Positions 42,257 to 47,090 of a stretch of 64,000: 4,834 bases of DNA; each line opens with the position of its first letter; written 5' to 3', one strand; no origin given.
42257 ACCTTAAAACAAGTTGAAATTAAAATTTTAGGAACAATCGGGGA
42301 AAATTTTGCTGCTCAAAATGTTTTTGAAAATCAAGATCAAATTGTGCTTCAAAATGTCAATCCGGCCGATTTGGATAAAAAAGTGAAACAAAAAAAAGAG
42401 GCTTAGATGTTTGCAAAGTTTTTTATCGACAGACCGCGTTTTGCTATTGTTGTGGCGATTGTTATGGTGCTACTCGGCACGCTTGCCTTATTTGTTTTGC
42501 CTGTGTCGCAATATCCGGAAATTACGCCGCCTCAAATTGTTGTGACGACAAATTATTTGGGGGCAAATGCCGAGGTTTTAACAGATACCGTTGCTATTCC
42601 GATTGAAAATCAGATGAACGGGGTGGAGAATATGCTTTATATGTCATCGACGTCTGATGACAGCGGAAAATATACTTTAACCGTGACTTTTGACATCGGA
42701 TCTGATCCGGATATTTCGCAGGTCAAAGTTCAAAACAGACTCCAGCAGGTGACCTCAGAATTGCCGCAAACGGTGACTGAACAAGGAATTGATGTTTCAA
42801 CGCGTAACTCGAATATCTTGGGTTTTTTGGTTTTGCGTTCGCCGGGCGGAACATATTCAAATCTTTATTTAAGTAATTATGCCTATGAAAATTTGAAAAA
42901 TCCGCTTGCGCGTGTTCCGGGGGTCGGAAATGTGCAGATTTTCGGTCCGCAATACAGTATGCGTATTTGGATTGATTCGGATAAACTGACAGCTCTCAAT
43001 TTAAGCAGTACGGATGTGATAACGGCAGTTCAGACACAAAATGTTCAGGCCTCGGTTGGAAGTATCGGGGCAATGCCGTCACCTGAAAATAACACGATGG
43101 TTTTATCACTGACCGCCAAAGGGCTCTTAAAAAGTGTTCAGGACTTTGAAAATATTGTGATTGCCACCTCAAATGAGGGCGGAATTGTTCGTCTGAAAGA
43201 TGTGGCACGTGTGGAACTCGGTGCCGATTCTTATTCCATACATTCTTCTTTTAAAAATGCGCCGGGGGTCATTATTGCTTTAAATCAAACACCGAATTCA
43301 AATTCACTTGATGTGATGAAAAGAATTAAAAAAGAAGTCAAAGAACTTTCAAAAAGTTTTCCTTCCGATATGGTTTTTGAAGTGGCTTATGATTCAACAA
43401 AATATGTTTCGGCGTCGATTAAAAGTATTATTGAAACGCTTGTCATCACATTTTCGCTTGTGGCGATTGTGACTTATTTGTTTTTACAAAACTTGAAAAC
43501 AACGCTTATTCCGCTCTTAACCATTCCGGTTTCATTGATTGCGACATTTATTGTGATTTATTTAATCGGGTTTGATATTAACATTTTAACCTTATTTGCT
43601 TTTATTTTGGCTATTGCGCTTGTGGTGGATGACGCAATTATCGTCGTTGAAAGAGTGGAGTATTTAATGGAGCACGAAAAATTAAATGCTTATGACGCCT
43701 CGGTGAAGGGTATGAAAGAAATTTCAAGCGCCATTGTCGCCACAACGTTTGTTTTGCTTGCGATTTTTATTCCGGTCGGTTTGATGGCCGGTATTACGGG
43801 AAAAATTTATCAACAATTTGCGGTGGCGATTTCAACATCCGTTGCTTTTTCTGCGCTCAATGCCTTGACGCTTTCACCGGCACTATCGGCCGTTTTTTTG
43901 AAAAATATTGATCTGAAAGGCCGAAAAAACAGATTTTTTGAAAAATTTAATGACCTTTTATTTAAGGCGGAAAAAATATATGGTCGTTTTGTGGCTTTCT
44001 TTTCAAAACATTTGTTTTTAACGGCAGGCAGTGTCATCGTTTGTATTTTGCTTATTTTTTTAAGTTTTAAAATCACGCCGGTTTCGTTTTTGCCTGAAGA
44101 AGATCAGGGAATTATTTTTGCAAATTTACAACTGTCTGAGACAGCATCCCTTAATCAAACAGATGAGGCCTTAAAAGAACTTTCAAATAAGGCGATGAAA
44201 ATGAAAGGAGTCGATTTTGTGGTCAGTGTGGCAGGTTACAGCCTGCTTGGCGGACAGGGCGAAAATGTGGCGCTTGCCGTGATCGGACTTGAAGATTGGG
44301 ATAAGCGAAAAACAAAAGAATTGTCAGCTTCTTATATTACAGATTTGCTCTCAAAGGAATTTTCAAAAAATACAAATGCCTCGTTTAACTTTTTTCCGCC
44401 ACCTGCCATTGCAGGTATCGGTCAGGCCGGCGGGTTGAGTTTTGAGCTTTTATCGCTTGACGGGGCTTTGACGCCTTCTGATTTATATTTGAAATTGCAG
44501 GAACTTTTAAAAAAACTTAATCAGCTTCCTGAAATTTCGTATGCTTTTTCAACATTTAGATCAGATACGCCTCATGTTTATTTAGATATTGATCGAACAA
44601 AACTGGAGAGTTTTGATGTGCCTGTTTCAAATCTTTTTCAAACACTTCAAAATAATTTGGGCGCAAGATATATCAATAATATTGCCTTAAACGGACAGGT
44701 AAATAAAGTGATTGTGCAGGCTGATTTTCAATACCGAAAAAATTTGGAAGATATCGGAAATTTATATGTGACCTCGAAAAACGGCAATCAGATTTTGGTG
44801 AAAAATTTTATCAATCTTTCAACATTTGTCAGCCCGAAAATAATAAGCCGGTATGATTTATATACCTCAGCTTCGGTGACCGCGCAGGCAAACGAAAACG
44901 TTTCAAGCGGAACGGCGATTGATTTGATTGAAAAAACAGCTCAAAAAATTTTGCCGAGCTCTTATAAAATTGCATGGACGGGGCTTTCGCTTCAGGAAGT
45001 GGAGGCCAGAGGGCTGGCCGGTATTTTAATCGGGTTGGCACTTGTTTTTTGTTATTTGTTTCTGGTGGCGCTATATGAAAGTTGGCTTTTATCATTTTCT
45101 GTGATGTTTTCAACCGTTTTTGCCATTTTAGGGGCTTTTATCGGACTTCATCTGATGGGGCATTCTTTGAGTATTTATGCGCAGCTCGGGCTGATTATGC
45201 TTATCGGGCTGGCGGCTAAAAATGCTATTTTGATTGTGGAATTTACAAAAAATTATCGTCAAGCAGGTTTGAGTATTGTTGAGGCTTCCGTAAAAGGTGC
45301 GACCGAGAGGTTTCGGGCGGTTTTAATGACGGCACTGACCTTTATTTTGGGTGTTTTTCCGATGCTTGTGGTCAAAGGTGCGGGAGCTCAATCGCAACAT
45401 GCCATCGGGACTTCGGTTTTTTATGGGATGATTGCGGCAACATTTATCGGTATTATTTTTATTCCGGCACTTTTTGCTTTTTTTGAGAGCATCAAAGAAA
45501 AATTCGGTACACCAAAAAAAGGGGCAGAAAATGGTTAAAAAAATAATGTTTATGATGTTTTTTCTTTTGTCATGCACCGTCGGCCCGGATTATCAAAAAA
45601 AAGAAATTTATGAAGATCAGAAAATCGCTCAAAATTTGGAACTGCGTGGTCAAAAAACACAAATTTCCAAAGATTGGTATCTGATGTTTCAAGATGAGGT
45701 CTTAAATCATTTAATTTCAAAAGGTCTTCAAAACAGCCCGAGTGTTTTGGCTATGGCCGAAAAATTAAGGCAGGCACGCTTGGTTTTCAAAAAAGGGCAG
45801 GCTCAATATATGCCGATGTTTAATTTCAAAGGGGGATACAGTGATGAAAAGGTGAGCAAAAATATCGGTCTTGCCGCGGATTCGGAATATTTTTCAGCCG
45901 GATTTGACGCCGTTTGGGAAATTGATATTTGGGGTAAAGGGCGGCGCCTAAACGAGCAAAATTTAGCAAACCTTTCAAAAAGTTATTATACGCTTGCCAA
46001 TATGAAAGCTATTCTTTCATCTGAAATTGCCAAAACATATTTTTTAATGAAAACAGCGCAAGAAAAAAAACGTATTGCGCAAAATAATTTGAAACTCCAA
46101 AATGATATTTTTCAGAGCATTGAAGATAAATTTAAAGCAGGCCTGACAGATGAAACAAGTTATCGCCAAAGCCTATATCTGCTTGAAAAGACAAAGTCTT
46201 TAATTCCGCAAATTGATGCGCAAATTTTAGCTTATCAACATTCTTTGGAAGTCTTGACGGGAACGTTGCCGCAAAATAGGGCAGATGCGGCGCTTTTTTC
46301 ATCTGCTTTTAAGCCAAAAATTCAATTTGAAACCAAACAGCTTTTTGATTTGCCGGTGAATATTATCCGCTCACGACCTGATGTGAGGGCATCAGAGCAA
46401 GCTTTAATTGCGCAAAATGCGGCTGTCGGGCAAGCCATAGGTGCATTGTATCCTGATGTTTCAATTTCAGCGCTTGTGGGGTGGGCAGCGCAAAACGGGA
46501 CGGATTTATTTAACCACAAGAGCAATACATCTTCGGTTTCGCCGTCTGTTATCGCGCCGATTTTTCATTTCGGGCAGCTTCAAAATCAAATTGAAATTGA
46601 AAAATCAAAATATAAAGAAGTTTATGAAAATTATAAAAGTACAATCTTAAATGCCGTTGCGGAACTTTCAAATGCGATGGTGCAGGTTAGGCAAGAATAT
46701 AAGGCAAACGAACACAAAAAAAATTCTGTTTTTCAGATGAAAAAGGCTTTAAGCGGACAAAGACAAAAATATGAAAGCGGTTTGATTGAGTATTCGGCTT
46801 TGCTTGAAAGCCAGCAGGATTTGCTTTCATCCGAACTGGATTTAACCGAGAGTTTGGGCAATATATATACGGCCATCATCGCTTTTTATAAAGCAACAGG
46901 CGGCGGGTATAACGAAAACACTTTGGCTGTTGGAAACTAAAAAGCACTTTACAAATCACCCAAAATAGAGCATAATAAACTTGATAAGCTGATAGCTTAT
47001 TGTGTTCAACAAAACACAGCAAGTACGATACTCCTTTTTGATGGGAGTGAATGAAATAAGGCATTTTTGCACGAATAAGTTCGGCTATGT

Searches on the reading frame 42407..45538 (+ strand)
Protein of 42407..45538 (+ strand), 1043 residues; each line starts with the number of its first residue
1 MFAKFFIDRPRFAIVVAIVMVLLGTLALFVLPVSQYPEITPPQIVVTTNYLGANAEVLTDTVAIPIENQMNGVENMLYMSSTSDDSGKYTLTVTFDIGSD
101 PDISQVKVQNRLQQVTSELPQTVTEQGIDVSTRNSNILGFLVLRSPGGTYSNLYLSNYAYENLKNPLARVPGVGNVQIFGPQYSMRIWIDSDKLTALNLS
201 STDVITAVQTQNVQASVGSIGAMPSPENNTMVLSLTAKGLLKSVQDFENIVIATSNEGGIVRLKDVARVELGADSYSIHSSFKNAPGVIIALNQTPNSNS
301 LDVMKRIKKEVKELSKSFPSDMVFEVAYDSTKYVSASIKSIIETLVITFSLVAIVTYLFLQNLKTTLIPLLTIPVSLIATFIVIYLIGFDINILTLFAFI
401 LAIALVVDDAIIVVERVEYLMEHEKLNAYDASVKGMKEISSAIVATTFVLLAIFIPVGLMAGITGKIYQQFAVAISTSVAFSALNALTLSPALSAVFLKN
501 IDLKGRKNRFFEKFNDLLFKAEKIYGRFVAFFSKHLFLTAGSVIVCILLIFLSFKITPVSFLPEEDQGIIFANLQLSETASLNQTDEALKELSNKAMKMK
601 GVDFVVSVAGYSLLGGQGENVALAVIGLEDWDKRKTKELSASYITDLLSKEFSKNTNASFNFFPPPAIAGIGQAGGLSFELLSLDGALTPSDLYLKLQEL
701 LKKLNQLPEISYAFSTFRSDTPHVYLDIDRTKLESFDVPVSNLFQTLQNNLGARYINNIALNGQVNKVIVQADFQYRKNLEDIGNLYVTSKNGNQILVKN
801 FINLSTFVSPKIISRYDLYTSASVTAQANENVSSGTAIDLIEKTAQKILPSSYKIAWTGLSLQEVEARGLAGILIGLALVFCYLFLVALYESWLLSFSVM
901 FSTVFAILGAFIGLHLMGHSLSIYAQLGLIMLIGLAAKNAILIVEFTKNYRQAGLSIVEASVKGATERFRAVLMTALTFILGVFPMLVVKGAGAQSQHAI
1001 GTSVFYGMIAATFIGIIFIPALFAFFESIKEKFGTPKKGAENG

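Call 6: search_protein_families(library=pfam, proteins=[window:42407-45538:+], max_evalue=0.001)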
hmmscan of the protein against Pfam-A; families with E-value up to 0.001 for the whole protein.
window:42407-45538:+ (1043 aa): 2 families
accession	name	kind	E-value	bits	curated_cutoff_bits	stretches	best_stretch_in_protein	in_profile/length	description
PF00873.25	ACR_tran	-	4.6e-299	995.1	28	1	2-1026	1-1020/1021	AcrB/AcrD/AcrF family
PF03176.21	MMPL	-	2.1e-20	73.4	20.5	2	336-497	140-302/333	MMPL family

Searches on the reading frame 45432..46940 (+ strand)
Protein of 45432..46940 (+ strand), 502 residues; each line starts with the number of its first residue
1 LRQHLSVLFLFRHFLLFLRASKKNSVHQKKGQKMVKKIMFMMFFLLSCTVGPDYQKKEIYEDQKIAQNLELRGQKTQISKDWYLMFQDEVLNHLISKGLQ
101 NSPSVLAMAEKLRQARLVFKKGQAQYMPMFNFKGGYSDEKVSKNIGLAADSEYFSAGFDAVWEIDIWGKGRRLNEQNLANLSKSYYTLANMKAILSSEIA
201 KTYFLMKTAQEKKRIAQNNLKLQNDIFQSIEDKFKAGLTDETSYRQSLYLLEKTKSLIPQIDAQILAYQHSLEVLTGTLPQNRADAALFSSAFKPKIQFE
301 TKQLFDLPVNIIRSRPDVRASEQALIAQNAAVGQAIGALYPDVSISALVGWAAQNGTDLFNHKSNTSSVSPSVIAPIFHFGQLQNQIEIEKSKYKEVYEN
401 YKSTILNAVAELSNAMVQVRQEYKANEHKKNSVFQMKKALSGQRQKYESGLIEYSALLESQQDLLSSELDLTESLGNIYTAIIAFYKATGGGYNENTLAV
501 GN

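Call 6: search_protein_families(library=pfam, proteins=[window:45432-46940:+], max_evalue=0.001)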
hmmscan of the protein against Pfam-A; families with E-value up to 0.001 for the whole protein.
window:45432-46940:+ (502 aa): 1 family
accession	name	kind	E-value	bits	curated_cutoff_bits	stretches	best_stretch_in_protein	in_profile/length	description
PF02321.23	OEP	-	2.5e-39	135.5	22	2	312-490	9-187/187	Outer membrane efflux protein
